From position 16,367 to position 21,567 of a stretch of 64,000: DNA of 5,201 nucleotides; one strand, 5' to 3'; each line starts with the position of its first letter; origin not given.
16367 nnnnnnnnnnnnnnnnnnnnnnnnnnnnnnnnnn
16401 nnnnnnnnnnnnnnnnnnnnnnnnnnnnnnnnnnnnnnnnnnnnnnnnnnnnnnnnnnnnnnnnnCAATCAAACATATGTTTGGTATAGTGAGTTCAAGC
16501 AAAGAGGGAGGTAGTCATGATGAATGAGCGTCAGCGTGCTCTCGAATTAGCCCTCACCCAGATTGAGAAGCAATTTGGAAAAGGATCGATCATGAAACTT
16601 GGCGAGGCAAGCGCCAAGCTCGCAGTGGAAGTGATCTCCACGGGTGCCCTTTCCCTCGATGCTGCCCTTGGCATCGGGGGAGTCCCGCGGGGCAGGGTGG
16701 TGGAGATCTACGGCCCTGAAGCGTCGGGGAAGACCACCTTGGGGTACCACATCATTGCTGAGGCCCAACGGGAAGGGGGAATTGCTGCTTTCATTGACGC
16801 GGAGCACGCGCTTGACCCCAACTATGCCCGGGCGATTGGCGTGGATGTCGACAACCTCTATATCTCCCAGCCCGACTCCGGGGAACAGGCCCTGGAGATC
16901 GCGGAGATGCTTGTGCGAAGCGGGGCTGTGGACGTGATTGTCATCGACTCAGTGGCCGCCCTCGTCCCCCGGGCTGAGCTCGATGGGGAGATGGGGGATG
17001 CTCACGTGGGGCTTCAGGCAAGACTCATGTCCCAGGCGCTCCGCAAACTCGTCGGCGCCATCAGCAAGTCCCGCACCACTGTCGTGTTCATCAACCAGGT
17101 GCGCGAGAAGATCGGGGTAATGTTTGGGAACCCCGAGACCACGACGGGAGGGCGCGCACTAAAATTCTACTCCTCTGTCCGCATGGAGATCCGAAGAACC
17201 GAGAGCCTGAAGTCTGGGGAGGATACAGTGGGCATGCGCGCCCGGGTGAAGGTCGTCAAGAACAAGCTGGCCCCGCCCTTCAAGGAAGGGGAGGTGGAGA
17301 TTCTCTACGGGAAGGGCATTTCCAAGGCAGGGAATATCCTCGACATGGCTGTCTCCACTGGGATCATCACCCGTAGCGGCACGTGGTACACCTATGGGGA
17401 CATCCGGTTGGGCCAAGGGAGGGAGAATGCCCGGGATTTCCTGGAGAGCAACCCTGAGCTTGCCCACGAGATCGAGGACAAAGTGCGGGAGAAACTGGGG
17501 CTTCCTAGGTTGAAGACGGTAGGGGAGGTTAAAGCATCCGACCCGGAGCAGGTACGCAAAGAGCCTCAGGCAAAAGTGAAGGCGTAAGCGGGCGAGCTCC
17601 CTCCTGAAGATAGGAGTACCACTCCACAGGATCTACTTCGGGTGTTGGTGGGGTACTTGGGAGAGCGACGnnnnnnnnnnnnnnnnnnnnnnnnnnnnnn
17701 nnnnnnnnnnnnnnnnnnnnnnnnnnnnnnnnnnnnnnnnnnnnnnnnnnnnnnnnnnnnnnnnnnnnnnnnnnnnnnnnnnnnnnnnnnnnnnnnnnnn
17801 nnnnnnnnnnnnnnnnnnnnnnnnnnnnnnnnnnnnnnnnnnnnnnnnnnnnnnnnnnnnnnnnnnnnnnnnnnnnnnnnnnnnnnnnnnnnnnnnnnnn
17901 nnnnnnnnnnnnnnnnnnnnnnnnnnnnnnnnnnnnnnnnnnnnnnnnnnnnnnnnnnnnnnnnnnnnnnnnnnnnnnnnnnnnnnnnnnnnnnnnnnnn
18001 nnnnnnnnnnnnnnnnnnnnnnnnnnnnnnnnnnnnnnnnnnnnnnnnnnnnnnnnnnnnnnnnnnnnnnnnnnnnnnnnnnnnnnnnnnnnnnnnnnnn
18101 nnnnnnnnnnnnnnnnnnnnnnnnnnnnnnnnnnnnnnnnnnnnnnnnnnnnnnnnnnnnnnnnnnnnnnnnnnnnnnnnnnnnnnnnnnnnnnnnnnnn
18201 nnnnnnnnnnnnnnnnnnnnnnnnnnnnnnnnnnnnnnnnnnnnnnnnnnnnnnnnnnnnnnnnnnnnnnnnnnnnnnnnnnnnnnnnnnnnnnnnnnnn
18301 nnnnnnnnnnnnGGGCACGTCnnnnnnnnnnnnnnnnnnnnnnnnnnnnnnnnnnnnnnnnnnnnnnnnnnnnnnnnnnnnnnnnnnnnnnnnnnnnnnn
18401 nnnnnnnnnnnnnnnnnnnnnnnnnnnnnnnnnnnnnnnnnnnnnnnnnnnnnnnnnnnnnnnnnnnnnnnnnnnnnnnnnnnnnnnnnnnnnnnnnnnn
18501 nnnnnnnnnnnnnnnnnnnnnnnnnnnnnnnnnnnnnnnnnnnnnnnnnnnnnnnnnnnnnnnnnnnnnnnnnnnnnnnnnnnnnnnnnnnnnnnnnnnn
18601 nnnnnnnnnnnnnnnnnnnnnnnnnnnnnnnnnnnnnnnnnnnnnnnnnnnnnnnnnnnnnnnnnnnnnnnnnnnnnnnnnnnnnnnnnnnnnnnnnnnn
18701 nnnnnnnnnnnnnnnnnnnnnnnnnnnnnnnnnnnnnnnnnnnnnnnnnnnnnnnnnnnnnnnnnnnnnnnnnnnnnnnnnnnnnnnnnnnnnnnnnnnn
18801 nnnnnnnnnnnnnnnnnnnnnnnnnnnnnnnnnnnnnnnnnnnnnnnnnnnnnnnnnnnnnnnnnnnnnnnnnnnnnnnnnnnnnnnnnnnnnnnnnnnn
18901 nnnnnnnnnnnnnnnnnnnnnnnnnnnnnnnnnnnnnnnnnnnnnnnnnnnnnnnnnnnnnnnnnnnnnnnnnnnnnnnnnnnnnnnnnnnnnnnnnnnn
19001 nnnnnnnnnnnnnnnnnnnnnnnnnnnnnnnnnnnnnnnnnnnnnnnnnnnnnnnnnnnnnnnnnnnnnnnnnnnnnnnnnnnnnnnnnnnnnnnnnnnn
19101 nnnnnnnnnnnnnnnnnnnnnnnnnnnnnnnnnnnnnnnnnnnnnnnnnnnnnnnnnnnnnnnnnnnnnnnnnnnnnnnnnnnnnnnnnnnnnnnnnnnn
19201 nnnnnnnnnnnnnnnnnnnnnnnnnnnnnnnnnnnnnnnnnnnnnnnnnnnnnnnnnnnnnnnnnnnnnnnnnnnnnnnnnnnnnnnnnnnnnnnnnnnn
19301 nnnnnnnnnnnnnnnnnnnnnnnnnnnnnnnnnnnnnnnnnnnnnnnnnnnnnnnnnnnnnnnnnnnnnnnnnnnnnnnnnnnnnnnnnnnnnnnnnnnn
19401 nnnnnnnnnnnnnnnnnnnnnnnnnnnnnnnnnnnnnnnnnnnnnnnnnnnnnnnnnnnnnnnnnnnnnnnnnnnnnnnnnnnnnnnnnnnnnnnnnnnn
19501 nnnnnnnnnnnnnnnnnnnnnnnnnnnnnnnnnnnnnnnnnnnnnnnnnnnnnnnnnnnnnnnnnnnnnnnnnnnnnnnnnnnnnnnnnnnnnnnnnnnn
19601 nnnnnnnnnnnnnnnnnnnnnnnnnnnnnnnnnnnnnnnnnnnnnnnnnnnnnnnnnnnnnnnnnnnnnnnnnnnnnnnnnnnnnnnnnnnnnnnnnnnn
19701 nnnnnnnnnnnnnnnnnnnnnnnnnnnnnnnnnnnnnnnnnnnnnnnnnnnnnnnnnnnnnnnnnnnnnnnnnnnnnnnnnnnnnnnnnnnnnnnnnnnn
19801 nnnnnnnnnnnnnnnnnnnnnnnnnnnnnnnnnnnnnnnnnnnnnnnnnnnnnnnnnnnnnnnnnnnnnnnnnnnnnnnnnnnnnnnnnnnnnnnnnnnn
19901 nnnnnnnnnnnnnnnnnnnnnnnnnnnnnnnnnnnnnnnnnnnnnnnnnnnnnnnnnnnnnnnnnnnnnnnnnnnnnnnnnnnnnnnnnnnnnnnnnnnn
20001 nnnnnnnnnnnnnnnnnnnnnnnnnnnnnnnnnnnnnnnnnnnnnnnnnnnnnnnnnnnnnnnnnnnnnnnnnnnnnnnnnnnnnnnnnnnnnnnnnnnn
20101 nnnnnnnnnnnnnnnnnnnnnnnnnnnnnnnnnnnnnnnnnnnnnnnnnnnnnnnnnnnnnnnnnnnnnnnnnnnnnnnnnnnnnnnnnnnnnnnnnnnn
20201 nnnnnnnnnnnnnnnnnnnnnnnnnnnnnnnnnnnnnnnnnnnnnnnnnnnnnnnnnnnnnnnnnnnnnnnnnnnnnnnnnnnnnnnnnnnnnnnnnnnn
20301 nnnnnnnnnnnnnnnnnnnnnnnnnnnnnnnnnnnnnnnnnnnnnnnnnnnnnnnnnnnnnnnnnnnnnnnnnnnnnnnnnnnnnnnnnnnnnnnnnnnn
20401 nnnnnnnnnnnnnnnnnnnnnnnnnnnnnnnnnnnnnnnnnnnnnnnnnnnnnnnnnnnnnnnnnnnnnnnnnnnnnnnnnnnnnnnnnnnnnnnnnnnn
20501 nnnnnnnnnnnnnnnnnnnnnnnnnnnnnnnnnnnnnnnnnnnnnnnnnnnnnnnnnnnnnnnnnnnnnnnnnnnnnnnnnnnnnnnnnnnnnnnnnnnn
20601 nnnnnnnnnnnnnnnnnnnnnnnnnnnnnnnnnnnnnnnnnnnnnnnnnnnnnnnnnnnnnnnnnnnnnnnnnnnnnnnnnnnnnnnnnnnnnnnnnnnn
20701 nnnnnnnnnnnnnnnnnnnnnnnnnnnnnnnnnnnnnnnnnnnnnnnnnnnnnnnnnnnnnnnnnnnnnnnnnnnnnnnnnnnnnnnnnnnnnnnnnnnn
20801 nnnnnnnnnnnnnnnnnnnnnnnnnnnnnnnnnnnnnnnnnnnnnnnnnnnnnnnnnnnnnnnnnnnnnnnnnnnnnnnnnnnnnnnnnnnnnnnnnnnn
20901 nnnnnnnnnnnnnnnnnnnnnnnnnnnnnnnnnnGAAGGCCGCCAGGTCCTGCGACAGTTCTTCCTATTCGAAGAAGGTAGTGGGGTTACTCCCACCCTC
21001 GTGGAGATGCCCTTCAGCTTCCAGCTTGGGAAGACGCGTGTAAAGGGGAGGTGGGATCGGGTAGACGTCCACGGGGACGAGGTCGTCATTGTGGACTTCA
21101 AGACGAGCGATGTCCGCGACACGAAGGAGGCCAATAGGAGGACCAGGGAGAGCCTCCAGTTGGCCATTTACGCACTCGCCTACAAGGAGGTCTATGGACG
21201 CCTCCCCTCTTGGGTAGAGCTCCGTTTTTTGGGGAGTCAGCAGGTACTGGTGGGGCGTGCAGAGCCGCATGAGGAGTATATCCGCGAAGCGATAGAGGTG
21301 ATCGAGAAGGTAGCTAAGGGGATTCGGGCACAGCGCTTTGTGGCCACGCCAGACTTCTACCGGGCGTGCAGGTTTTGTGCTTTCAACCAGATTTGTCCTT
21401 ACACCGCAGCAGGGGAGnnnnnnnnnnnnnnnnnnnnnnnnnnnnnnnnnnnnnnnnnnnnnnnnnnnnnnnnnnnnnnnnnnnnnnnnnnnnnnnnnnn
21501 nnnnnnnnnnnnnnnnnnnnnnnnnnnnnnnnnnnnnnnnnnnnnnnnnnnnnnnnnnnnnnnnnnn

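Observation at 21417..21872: WYL-only (HTH-less) protein translationally coupled inside a nuclease/helicase operon.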

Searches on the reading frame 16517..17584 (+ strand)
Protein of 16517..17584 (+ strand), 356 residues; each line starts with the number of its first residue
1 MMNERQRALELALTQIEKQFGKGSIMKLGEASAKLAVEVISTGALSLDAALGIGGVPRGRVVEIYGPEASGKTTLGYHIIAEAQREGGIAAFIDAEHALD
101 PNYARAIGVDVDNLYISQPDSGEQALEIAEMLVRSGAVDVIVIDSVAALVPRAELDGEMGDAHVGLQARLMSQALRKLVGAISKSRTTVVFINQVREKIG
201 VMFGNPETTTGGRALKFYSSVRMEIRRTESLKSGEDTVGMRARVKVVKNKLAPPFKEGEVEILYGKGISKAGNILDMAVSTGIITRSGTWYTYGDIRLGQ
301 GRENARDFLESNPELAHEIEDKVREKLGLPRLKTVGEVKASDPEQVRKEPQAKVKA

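Call 4: search_protein_families(library=pfam, proteins=[window:16517-17584:+], max_evalue=0.1)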
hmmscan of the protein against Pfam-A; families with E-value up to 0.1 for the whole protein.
window:16517-17584:+ (356 aa): 13 families
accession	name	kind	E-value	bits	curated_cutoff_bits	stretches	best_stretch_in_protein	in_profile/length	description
PF00154.27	RecA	-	4.6e-140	465.9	27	1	7-269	1-262/262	recA bacterial DNA recombination protein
PF21096.2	RecA_C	-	1.7e-26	92.5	27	1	272-328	1-57/57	RecA C-terminal domain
PF08423.17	Rad51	-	2e-09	37.6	22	1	38-228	6-212/244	Rad51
PF06745.19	ATPase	-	2.8e-08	33.8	26.6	1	41-114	2-77/231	KaiC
PF13191.12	AAA_16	-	0.00013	22.9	32.6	1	57-194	22-140/167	AAA ATPase domain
PF13479.12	AAA_24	-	0.00025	21.4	27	1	61-193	4-128/195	AAA domain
PF01637.24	ATPase_2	-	0.00044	20.6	33.2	1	61-191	22-115/225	ATPase domain predominantly from Archaea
PF13481.12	AAA_25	-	0.0039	17.3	27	0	56-150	30-156/195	AAA domain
PF00004.35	AAA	-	0.0064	17.4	21.2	1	64-173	3-91/131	ATPase family associated with various cellular activities (AAA)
PF00005.33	ABC_tran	-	0.024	15.6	25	1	56-90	8-42/137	ABC transporter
PF20720.3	nSTAND3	-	0.035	14.2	27.2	0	60-87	18-45/155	Novel STAND NTPase 3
PF02283.22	CobU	-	0.063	13.3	27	0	64-193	3-122/168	Cobinamide kinase / cobinamide phosphate guanyltransferase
PF13401.12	AAA_22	-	0.07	13.9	27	0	61-149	7-96/130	AAA domain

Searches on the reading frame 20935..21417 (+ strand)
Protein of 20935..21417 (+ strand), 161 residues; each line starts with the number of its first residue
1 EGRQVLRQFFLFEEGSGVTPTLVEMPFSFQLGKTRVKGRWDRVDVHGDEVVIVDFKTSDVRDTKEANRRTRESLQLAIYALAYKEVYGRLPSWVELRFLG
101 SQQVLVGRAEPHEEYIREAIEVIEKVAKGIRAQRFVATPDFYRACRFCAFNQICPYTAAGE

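Call 46: find_related_loci(query=A5, collection=genome_contigs, flank=10000)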
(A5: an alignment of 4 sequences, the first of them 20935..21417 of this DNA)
Query A5 (161 aa) in genome_contigs; peptide patterns used: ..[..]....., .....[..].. (x = any residue, [..] = any of these).
227 stretches matched a pattern; 31 encode a relative of the query (tblastn E <= 1e-3); 31 distinct loci.
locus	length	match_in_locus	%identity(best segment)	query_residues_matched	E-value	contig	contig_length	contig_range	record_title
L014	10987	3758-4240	71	1-161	1e-77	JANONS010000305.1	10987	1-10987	MAG: Armatimonadota bacterium isolate VAR_43_metabat_323 VAR_43_k141_5003309, whole genome shotgun sequence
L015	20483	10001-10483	68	1-161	3e-75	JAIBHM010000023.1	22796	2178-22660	MAG: Armatimonadota bacterium isolate CR_Sed_300A_bin.49 scaffold_174, whole genome shotgun sequence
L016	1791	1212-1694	69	1-161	4e-78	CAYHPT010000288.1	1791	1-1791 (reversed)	MAG TPA_asm: uncultured bacterium isolate ERP119705_co14_280 genome assembly, contig: NODE_196207_length_1791_cov_4.6612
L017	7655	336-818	69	1-161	1e-74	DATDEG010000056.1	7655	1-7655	MAG TPA_asm: bacterium isolate SMAG_U194 k141_85978, whole genome shotgun sequence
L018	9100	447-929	68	1-161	2e-74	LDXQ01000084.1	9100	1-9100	MAG: Armatimonadetes bacterium CSP1-3 XU14_C0084, whole genome shotgun sequence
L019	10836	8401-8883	68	1-161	1e-74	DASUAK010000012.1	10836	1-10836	MAG TPA_asm: bacterium isolate SMAG_U2493 k141_908773, whole genome shotgun sequence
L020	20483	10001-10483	68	1-161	3e-74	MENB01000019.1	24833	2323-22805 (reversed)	MAG: Armatimonadetes bacterium RBG_19FT_COMBO_69_19 rbg_19ft_combo_scaffold_1244, whole genome shotgun sequence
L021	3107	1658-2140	68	1-161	1e-74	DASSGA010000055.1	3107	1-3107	MAG TPA_asm: bacterium isolate SMAG_U1020 k141_346875, whole genome shotgun sequence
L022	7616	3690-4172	68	1-161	5e-74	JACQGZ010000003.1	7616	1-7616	MAG: Armatimonadetes bacterium isolate NC_groundwater_1086_Ag_S2p5_69_74 S_2p5_S6_coassembly_k141_71255, whole genome sh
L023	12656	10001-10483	70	1-161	3e-73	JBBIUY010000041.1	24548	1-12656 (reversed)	MAG: Armatimonadota bacterium isolate BR2S70218_bin_64 NODE_1087_length_24548_cov_25.891806, whole genome shotgun sequen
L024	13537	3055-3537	66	1-161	2e-72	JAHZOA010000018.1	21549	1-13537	MAG: Armatimonadota bacterium isolate CR_Sed_300A_bin.46 scaffold_322, whole genome shotgun sequence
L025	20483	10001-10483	68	1-161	2e-72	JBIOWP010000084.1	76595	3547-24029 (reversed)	MAG: bacterium isolate MAG079 k127_2998261, whole genome shotgun sequence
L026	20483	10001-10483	65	1-161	8e-72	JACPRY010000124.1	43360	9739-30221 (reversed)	MAG: Armatimonadetes bacterium isolate NC_groundwater_691_Ag_S-0.2um_64_11 S36_SO-2_scaffold_340097, whole genome shotgu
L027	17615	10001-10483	64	1-161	2e-71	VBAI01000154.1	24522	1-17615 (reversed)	MAG: Bacillati bacterium ANGP1 isolate NP_1 14_1009_12_40cm_scaffold_1087, whole genome shotgun sequence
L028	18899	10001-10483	64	1-161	5e-71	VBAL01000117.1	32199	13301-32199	MAG: Bacillati bacterium ANGP1 isolate NP_4 14_1009_12_40cm_scaffold_1947, whole genome shotgun sequence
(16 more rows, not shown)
